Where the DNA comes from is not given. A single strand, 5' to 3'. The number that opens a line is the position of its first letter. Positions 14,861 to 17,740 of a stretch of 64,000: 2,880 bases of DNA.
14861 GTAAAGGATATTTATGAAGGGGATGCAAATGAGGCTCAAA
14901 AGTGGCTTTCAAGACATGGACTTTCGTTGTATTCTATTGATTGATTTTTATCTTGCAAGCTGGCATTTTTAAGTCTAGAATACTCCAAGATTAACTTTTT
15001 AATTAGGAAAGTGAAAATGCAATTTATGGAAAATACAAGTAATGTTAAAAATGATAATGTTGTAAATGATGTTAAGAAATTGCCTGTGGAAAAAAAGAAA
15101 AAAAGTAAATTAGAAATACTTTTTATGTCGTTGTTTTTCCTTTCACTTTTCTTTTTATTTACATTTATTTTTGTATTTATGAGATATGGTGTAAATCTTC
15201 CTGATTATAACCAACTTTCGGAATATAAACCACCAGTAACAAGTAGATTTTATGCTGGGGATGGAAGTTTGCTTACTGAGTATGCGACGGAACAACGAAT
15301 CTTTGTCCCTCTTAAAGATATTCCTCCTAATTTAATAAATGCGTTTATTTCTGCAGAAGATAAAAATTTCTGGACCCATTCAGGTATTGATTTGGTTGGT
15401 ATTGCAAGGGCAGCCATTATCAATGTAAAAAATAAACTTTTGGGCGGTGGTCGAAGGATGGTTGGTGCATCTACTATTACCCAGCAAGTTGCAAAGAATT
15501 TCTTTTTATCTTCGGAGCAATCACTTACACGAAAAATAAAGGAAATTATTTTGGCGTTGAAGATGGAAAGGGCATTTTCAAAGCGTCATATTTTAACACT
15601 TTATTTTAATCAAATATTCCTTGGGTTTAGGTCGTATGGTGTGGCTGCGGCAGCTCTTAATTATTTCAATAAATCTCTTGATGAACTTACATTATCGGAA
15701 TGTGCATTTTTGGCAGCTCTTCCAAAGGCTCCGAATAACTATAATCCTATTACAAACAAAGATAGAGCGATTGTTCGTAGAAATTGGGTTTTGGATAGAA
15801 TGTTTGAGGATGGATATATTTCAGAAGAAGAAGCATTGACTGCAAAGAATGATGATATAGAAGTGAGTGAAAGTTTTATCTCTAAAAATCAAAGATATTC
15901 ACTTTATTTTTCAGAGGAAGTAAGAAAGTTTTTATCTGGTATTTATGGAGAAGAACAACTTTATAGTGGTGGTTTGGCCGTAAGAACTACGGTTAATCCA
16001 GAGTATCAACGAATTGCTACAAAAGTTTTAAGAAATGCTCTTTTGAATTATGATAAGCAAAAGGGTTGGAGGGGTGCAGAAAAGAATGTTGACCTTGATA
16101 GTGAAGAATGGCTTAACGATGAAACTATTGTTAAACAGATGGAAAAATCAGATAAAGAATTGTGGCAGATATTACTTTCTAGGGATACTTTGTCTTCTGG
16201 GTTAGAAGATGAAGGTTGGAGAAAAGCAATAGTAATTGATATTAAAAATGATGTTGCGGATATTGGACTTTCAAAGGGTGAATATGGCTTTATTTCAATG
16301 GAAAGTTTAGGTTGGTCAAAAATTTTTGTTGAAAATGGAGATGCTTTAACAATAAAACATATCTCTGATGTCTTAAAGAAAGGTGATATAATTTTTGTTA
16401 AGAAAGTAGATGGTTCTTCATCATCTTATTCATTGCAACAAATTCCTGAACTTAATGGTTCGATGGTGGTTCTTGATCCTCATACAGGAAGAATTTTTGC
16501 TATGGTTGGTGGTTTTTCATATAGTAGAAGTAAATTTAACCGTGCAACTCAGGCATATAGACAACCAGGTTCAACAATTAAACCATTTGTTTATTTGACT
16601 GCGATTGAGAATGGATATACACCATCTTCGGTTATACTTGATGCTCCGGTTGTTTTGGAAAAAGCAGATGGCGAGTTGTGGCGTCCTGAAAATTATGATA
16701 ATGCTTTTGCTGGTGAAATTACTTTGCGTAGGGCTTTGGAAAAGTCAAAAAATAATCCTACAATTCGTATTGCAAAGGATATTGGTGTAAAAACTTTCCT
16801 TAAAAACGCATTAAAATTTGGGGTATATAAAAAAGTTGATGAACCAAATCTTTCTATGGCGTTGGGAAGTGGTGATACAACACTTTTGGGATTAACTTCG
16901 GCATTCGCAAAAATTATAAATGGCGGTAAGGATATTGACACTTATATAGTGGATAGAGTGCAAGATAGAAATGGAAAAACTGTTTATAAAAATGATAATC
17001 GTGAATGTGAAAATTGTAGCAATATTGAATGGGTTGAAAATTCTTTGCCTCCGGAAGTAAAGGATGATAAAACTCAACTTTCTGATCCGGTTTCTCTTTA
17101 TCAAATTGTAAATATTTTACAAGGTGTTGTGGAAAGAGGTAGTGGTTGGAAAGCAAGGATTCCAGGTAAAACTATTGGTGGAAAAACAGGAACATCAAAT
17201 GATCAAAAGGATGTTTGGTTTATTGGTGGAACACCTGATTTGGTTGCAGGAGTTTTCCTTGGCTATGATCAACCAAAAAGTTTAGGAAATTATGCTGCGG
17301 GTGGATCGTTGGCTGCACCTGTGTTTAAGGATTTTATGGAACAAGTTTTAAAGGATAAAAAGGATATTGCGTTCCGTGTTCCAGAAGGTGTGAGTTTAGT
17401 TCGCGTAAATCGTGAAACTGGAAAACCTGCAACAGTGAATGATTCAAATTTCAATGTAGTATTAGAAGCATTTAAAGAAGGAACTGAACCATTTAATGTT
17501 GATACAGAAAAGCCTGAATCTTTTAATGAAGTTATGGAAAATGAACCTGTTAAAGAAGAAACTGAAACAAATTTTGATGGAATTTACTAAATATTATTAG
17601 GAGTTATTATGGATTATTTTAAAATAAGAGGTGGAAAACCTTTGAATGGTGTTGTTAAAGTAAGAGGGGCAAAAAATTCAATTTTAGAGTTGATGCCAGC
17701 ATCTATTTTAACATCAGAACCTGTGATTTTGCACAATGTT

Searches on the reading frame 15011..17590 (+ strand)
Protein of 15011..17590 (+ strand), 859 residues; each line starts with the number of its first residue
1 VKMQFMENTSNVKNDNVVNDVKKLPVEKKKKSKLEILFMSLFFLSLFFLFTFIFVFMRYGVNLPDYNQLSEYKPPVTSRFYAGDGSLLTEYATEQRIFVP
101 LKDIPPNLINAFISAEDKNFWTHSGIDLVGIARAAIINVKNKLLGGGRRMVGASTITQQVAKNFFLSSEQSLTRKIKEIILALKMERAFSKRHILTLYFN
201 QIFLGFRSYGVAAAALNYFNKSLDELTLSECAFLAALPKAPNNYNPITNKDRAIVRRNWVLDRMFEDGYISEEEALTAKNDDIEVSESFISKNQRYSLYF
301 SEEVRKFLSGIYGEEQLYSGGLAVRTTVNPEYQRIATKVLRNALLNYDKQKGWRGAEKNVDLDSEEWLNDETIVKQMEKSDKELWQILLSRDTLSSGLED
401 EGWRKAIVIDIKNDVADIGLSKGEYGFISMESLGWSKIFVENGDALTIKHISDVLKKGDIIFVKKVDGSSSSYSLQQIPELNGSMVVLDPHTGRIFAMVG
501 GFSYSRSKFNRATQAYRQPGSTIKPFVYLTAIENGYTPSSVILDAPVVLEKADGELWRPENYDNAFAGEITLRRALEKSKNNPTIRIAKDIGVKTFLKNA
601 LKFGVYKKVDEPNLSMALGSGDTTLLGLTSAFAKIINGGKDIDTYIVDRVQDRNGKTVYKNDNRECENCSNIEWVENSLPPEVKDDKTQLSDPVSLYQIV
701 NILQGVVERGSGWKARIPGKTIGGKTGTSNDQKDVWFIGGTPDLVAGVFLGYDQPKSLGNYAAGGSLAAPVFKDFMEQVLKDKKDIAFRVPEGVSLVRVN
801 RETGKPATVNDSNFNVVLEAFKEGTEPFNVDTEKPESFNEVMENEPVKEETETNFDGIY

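Call 97: search_protein_families(library=pfam, proteins=[window:15011-17590:+], max_evalue=0.001)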
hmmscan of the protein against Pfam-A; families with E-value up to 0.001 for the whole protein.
window:15011-17590:+ (859 aa): 3 families
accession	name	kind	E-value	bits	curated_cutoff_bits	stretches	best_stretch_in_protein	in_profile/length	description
PF00912.28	Transgly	-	2.3e-62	210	27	1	85-264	2-177/178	Transglycosylase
PF00905.27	Transpeptidase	-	5.8e-33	114.8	22.1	1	483-777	1-299/299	Penicillin binding protein transpeptidase domain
PF17092.11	PCB_OB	-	1.4e-16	61.7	27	1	353-480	1-110/111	Penicillin-binding protein OB-like domain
